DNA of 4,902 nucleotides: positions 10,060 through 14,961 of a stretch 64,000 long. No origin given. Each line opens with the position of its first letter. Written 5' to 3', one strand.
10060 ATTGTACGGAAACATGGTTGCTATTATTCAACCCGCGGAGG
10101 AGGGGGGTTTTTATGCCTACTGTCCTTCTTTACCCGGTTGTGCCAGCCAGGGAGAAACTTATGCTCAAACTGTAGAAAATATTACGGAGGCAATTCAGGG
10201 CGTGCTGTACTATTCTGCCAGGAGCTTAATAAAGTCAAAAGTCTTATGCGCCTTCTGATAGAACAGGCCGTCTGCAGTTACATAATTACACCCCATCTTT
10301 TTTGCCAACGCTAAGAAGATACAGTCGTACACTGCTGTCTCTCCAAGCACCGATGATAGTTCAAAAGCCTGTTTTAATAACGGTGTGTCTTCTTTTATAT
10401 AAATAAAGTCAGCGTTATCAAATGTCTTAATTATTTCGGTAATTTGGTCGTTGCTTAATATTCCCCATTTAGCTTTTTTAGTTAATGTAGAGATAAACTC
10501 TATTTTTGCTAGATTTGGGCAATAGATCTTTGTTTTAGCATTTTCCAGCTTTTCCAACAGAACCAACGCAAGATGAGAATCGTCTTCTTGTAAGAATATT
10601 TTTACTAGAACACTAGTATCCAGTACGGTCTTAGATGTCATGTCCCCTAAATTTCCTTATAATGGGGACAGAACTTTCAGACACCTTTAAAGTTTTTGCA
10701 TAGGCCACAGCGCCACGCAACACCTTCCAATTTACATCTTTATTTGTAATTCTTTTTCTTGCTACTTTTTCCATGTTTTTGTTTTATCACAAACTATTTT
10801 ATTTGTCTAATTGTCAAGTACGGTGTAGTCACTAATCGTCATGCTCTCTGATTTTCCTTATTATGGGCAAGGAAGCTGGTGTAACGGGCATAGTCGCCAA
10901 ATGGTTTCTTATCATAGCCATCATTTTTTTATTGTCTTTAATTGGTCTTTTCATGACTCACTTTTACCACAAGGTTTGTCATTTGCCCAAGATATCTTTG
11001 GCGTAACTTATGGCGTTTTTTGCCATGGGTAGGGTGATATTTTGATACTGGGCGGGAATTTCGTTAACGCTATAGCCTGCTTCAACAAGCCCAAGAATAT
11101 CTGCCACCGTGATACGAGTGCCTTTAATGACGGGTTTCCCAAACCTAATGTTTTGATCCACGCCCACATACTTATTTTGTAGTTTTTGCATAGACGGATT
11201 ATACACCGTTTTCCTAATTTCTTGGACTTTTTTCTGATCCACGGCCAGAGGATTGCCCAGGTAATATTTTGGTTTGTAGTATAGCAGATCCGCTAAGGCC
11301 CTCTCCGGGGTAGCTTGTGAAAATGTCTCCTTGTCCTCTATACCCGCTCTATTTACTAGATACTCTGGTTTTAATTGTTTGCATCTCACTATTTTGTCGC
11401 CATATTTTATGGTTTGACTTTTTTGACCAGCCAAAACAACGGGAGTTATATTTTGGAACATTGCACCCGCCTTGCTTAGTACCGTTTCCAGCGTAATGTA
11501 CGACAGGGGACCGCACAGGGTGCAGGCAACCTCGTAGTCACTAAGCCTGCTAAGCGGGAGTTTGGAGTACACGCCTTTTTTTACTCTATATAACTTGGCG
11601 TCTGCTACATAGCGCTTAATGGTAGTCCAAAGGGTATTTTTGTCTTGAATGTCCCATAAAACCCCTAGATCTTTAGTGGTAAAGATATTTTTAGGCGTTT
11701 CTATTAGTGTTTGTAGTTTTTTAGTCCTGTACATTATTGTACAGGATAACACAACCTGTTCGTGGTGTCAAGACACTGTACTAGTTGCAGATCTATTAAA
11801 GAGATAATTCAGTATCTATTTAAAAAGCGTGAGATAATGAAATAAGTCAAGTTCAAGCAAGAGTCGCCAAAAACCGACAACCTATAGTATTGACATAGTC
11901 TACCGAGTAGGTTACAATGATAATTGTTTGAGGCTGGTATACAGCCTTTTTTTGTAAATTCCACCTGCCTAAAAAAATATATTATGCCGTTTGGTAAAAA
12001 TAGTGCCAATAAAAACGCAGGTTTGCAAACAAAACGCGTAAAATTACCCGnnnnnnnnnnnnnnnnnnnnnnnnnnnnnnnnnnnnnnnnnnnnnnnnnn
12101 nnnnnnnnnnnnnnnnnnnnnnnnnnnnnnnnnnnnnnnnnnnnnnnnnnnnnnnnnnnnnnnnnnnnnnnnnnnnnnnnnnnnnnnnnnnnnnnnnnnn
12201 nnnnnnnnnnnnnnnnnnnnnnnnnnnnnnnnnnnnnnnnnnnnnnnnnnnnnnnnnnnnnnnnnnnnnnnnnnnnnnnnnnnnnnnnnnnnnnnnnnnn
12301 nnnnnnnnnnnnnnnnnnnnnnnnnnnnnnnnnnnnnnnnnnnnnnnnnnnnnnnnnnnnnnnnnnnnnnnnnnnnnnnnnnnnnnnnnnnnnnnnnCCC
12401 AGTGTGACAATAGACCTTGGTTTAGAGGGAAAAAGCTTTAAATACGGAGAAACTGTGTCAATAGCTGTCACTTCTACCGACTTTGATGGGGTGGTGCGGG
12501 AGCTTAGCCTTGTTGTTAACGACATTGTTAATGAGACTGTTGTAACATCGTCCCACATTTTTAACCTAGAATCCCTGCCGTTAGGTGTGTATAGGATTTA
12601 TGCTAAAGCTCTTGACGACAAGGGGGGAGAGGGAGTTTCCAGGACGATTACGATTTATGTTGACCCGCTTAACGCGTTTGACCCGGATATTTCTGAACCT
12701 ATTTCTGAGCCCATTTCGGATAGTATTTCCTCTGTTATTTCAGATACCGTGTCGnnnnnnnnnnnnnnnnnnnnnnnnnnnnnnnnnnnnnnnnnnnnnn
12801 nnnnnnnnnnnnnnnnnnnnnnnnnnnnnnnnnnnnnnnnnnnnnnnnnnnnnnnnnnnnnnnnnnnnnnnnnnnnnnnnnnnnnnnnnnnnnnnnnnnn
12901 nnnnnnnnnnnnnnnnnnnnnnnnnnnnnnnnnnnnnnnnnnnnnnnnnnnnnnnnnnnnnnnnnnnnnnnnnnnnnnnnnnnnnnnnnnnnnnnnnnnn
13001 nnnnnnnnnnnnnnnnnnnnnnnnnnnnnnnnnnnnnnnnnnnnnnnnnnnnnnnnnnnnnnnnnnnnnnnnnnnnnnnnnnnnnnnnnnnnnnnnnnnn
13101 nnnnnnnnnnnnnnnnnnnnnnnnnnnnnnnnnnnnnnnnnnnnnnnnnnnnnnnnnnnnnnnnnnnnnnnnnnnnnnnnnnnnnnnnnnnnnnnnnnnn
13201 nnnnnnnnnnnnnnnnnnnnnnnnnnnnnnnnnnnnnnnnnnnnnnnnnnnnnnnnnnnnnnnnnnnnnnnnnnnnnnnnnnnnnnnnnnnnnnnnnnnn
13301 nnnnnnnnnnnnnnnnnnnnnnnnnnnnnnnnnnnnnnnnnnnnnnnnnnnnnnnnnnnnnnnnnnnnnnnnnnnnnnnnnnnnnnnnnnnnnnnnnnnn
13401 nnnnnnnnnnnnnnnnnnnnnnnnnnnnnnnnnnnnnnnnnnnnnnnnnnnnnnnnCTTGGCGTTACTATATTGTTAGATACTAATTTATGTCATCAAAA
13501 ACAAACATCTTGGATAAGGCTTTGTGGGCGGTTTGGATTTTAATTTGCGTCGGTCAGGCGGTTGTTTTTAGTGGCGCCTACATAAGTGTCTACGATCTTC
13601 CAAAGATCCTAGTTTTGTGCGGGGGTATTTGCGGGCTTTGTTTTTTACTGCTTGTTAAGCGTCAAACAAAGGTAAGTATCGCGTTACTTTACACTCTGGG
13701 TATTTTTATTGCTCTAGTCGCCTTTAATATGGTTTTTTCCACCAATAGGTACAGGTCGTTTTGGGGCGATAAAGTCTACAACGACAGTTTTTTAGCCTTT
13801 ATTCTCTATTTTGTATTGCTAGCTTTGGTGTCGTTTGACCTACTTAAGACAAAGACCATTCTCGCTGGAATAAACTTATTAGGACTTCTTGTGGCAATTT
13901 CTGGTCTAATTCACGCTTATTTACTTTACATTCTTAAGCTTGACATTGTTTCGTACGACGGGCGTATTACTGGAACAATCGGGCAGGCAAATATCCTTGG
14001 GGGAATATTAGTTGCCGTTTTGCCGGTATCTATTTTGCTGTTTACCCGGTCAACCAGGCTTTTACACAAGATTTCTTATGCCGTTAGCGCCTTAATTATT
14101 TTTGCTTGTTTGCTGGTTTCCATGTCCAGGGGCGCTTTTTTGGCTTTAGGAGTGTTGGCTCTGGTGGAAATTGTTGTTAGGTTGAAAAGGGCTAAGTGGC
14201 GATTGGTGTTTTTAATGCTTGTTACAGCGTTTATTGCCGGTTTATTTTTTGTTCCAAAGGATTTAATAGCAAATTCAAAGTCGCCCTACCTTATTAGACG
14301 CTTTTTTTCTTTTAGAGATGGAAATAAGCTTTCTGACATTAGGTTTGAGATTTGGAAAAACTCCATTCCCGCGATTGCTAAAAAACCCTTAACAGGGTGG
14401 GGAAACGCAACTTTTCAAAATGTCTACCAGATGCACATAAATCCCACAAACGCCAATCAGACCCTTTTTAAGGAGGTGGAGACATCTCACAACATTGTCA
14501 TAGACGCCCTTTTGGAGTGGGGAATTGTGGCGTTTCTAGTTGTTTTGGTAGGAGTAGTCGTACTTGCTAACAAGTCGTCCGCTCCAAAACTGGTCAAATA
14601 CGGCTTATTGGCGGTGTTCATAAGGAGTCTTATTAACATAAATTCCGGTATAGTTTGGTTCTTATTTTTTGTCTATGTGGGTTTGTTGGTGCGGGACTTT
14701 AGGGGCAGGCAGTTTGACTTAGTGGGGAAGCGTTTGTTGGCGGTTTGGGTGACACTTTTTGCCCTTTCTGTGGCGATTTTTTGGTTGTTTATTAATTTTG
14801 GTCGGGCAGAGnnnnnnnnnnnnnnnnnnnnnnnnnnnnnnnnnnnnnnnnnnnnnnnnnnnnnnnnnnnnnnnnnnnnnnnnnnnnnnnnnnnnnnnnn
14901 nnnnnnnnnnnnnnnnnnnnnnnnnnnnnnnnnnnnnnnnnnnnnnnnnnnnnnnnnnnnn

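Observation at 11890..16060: Candidate O-glycosylated surface-fibre system: a strictly 4-residue-periodic Ser repeat protein next to a PglL/WaaL-like Wzy_C protein, with an LPXTG protein and GT-C transferases nearby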

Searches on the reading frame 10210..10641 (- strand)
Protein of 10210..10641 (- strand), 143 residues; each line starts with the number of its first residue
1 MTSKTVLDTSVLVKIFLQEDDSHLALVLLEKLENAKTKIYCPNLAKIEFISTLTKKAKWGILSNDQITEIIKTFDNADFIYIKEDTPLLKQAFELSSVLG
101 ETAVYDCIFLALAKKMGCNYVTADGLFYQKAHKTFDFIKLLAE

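Call 3: search_protein_families(library=pfam, proteins=[window:10210-10641:-], max_evalue=0.01)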
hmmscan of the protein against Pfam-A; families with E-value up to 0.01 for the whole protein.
window:10210-10641:- (143 aa): 2 families
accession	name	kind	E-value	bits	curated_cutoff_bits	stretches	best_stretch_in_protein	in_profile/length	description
PF01850.27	PIN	-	2.7e-14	54.2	23.6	1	6-132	2-119/120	PIN domain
PF13470.12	PIN_3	-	0.0011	20.2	27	1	4-120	1-108/115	PIN domain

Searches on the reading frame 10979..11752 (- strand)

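Call 3: search_protein_families(library=pfam, proteins=[window:10979-11752:-], max_evalue=0.01)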
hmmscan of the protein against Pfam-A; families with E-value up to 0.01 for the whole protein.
window:10979-11752:- (257 aa): 1 family
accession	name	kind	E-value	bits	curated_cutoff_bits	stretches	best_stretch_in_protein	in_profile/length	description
PF04255.20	DUF433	-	7.4e-17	61.4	23.6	1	198-251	3-56/56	Protein of unknown function (DUF433)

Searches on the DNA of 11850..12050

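Call 84: search_rna_families(source=window, start=11850, end=12050, threshold=evalue, max_evalue=1)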
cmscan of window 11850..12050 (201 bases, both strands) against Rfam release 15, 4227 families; matches with E-value up to 1: 1.
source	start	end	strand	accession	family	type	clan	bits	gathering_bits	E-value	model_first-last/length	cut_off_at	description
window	11913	12047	-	RF03155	TD-1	Cis-reg;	CL00124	19.2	64.5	0.39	1-120/120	no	TD-1 RNA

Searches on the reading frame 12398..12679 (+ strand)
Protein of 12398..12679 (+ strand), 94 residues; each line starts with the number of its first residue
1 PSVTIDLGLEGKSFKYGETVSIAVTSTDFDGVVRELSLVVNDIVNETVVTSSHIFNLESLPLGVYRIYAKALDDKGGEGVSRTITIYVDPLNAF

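Call 65: search_protein_families(library=pfam, proteins=[window:12398-12679:+], max_evalue=1)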
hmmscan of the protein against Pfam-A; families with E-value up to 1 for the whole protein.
seq(94 aa): 4 families
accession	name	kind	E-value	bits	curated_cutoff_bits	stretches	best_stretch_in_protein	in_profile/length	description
PF07495.19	Y_Y_Y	-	0.019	15.3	26.6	1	54-88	29-64/65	Y_Y_Y domain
PF17957.7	Big_7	-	0.035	15.2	24.1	1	1-56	1-55/70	Bacterial Ig domain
PF15283.12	DUF4595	-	0.066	13.6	34.2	1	13-55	33-77/202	Domain of unknown function (DUF4595) with porin-like fold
PF24421.1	Ig_J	-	0.14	12.7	29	1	36-87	45-100/104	Tip attachment protein J, Ig-like domain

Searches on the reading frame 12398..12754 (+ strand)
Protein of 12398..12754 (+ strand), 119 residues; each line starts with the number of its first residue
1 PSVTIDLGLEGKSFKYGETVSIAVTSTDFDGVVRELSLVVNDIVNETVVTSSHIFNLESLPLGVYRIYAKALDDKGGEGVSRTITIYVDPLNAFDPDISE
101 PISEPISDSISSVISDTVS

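Call 58: find_related_loci(query=A5, collection=metagenome_contigs, flank=10000)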
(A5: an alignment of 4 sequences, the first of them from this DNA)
Query A5 (119 aa) in metagenome_contigs; peptide patterns used: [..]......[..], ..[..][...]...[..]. (x = any residue, [..] = any of these).
275 stretches matched a pattern; 5 encode a relative of the query (tblastn E <= 1e-3); 5 distinct loci.
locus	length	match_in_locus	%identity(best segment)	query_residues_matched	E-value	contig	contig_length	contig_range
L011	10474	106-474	72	1-119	3e-52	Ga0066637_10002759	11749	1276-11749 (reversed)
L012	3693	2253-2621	70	1-119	1e-50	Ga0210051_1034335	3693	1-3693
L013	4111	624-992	56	1-119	2e-38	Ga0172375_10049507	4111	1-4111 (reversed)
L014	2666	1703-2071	56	1-119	2e-38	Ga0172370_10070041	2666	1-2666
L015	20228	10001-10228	30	1-76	2e-6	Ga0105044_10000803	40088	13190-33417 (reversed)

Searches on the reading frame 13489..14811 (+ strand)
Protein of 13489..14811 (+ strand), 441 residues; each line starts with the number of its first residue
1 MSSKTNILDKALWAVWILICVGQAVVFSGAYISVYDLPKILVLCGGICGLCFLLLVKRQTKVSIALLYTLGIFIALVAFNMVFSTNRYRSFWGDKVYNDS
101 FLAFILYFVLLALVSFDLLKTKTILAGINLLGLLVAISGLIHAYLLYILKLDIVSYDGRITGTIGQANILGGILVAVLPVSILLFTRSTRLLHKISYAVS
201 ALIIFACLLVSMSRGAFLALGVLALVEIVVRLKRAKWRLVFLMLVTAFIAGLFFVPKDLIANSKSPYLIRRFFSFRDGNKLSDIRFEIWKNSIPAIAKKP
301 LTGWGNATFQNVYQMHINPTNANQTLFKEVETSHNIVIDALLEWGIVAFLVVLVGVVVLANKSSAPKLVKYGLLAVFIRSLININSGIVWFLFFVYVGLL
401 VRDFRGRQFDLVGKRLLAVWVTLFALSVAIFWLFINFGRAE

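Call 31: find_homologous_proteins(query=window:13489-14811:+, max_evalue=0.00001)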
Query window:13489-14811:+ (441 aa): 5 proteins with E <= 0.00001 among 8000 candidates.
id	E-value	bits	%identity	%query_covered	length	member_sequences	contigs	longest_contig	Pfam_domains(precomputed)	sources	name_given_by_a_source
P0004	5.5e-271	917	98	100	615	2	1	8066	PF14559.13,PF13424.13,PF13432.13,PF13428.13,PF07719.24,PF04932.21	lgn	-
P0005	1.7e-205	701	70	100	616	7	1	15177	PF14559.13,PF13414.13,PF12895.14,PF13424.13,PF13432.13,PF13428.13,PF13181.13,PF07719.24,PF04932.21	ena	-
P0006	9.1e-138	478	55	97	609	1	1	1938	PF14559.13,PF07719.24,PF04932.21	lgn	-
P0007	1.9e-137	477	55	97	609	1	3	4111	PF14559.13,PF13414.13,PF00515.35,PF12895.14,PF13428.13,PF13181.13,PF07719.24,PF04932.21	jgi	-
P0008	9.9e-7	46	28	45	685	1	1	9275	PF14559.13,PF13414.13,PF00515.35,PF13432.13,PF13428.13,PF07719.24,PF04932.21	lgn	-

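Call 41: find_encoding_contigs(protein=P0008, flank=10000, max_places=3)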
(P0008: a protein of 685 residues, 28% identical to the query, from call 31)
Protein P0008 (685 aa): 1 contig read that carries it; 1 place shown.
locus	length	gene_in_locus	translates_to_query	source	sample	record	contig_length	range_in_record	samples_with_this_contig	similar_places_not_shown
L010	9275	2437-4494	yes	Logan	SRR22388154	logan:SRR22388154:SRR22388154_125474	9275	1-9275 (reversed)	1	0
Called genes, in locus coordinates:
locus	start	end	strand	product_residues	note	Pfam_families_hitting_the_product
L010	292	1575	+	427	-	PF13320:GH123_cat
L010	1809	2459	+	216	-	-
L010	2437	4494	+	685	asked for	PF14559:TPR_19 (faint), PF04932:Wzy_C, PF13428:TPR_14 (faint), PF13432:TPR_16 (faint), PF00515:TPR_1 (faint), PF07719:TPR_2 (faint), PF13414:TPR_11 (weak)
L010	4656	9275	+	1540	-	?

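Call 54: search_solved_structures(query=A4, max_evalue=10, show_alignments=3)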
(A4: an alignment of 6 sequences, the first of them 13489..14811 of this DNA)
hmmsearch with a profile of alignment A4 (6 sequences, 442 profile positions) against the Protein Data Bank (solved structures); distinct sequences matched with E-value up to 10: 1.
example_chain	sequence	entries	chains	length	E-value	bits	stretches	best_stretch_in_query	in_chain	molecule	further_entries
7tpg_B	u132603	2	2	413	1.5e-14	57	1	186-362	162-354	Putative cell surface polysaccharide polymerase/ligase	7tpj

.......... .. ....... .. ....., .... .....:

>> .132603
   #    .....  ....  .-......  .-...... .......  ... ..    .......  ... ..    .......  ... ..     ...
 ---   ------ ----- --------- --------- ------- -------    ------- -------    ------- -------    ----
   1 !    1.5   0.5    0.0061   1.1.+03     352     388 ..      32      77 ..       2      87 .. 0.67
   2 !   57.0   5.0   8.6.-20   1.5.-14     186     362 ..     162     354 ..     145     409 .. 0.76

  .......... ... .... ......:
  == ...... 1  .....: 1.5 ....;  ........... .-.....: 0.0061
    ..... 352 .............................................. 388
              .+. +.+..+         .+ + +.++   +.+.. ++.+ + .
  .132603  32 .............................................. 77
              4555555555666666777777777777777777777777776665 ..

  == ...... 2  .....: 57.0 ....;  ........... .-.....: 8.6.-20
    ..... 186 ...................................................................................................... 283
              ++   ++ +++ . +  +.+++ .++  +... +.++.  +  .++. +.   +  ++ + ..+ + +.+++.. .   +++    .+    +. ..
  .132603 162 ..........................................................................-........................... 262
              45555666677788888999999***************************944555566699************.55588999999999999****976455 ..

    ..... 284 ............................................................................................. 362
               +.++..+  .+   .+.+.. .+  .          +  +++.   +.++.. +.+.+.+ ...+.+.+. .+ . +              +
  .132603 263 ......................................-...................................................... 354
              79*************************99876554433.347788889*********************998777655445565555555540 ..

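Call 89: search_protein_families(library=pfam, proteins=[window:13489-14811:+], max_evalue=10)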
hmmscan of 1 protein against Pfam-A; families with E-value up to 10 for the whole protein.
window:13489-14811:+ (441 aa): 1 family
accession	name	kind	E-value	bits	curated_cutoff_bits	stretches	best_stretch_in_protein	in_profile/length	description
PF04932.20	Wzy_C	-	5.3e-23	81.9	31.7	1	200-352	2-148/149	O-Antigen ligase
